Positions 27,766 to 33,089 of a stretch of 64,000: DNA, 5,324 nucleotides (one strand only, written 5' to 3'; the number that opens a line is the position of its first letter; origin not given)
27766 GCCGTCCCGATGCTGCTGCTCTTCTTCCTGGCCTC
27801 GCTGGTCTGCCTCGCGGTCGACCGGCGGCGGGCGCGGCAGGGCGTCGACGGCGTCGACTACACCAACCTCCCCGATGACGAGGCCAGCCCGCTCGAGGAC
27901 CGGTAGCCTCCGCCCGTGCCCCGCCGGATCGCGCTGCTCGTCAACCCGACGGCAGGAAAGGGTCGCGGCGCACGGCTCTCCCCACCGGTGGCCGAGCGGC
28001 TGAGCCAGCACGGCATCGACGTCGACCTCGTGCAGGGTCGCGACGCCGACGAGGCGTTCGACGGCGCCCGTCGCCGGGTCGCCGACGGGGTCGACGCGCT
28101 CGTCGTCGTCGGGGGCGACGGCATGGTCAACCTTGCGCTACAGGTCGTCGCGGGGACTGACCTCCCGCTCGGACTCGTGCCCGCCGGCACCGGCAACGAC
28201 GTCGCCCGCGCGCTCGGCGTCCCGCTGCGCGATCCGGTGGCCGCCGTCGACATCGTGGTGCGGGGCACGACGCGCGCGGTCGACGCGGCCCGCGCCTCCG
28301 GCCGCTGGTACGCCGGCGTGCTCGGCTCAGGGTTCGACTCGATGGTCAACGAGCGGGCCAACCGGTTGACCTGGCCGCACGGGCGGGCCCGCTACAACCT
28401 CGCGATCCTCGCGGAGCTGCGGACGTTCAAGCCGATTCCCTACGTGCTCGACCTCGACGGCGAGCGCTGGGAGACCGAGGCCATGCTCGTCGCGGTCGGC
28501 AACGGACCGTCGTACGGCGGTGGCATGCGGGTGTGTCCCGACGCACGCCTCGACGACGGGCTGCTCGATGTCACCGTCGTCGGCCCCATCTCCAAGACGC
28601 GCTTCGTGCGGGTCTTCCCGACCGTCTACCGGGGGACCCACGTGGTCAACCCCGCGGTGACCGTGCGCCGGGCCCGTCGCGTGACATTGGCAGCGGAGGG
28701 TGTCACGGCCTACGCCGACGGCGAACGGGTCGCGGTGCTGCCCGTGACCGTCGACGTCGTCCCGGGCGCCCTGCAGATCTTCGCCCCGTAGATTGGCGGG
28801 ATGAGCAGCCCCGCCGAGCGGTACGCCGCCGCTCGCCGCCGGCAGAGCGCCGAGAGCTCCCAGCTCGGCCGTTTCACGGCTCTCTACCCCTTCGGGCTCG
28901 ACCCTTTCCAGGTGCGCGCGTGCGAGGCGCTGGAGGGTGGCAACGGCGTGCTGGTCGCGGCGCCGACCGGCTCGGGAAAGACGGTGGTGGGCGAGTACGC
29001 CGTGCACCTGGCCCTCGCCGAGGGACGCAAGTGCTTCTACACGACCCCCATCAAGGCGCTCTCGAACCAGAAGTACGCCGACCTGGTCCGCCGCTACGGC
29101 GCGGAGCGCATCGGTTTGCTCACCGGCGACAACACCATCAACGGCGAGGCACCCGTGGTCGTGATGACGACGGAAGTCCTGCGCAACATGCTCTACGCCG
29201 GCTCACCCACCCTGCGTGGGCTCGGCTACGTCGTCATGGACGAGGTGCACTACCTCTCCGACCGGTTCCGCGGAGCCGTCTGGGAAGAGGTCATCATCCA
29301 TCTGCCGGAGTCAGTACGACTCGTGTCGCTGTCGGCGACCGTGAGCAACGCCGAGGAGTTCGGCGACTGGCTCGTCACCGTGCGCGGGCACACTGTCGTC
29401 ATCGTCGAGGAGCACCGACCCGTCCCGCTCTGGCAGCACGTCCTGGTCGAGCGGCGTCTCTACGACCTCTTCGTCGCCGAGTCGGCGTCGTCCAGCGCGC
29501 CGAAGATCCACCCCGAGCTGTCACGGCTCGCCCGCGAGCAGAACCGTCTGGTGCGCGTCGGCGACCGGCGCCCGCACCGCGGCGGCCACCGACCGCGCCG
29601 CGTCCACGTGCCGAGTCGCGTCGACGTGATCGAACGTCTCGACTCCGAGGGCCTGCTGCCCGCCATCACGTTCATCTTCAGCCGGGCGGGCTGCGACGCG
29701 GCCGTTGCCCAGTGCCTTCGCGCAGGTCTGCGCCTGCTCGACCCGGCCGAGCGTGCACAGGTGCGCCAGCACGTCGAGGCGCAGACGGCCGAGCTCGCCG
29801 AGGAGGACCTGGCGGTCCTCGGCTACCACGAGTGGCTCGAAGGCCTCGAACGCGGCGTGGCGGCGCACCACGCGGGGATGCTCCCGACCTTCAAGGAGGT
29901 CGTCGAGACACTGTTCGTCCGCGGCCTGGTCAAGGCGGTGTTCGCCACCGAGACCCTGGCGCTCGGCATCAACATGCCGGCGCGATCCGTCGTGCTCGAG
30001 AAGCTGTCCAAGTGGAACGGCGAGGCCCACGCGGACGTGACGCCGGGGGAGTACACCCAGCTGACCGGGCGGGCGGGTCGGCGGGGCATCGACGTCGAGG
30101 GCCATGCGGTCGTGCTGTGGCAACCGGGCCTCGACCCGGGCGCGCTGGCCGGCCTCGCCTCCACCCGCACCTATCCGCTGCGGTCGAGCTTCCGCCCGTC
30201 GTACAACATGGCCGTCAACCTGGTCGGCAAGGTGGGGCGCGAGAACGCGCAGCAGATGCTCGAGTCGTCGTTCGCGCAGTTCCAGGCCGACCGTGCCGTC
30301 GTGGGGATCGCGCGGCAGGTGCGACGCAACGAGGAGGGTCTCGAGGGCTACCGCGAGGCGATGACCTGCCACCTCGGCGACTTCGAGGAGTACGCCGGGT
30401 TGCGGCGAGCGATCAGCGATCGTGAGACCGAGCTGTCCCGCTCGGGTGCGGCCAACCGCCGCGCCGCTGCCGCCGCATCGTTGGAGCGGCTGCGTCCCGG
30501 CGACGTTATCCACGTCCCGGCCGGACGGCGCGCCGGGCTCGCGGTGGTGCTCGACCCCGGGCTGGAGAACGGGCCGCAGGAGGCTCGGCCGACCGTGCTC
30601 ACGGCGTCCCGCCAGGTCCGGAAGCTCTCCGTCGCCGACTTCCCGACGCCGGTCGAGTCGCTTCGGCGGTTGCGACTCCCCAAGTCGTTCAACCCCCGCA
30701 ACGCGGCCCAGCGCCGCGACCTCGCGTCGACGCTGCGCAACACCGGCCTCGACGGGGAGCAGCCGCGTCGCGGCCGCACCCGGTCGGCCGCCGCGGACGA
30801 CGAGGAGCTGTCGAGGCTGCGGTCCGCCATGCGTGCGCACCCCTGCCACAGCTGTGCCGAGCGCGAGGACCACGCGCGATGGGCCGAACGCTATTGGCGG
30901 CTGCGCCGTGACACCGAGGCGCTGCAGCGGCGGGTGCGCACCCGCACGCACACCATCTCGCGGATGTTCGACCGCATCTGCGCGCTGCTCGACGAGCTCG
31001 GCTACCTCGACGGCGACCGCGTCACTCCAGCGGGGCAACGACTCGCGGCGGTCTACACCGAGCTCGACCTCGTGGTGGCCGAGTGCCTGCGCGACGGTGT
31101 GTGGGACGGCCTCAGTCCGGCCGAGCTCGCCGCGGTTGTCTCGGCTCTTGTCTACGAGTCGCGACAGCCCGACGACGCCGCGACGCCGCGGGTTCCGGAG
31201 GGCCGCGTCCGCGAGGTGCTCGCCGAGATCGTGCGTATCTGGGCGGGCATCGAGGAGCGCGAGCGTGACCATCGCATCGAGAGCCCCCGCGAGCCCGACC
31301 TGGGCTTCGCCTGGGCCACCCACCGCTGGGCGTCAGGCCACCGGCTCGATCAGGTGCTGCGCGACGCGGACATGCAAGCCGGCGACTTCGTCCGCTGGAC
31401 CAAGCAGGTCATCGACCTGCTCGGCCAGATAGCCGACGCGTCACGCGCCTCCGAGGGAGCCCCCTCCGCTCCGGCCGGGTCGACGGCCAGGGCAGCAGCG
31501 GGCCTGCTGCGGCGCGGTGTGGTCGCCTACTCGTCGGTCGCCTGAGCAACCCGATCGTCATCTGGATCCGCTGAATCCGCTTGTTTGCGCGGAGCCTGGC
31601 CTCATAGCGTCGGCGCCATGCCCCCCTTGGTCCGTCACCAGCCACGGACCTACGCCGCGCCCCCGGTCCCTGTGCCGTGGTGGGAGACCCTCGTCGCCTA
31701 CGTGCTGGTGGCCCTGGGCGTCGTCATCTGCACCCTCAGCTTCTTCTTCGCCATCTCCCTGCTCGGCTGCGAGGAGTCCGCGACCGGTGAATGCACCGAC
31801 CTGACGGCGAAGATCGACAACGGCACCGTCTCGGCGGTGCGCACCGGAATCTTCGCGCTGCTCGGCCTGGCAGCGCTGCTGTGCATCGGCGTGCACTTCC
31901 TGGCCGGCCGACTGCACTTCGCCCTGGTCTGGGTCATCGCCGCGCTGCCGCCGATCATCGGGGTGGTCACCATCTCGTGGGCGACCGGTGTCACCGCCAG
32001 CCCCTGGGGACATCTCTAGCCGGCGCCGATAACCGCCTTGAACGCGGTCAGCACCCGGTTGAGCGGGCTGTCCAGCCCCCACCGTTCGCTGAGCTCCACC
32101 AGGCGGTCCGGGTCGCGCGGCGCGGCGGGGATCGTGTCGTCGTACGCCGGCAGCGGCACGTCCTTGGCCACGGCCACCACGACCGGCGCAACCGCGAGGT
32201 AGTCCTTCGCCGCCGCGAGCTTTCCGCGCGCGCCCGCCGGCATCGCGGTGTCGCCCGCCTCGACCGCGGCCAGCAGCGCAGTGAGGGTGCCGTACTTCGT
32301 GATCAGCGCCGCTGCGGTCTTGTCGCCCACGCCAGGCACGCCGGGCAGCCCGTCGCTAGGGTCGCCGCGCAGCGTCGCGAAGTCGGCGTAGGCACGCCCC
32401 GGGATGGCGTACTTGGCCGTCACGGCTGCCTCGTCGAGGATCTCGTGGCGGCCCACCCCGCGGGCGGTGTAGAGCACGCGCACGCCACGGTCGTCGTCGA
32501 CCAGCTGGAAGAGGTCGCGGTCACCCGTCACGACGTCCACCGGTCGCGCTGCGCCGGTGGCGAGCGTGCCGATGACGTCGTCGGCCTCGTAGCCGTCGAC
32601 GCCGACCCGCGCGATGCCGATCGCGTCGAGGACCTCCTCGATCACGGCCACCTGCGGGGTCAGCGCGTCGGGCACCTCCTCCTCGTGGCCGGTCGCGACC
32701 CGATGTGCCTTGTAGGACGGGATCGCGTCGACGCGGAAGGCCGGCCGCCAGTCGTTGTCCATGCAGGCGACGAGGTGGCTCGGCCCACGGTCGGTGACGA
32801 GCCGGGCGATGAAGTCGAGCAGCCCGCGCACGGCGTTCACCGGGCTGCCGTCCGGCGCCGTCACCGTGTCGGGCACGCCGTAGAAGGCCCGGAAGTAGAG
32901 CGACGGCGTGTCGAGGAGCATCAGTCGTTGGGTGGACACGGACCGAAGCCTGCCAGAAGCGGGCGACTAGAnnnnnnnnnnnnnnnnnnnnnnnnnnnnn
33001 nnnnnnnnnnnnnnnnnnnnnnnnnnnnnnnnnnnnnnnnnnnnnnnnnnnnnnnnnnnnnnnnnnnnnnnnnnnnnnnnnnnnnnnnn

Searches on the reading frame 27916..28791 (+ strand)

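Call 8: search_protein_families(library=pfam, proteins=[window:27916-28791:+], max_evalue=0.001)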
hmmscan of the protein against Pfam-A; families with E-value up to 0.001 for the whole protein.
window:27916-28791:+ (291 aa): 2 families
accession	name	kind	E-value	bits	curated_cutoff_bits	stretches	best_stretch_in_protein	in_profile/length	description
PF19279.4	YegS_C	-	1e-55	188.3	27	1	134-289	1-157/158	YegS C-terminal NAD kinase beta sandwich-like domain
PF00781.29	DAGK_cat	-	1.2e-30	106.1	23.6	1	5-126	2-124/125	Diacylglycerol kinase catalytic domain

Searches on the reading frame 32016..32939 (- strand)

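Call 8: search_protein_families(library=pfam, proteins=[window:32016-32939:-], max_evalue=0.001)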
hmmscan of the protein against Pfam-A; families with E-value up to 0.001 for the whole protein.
window:32016-32939:- (307 aa): 2 families
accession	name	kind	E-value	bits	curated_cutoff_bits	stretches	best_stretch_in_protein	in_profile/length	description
PF02739.22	5_3_exonuc_N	-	6.4e-46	156.5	34.3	1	5-177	1-163/164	5'-3' exonuclease, N-terminal resolvase-like domain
PF01367.25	5_3_exonuc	-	2.4e-19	70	40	1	181-270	3-89/97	5'-3' exonuclease, C-terminal SAM fold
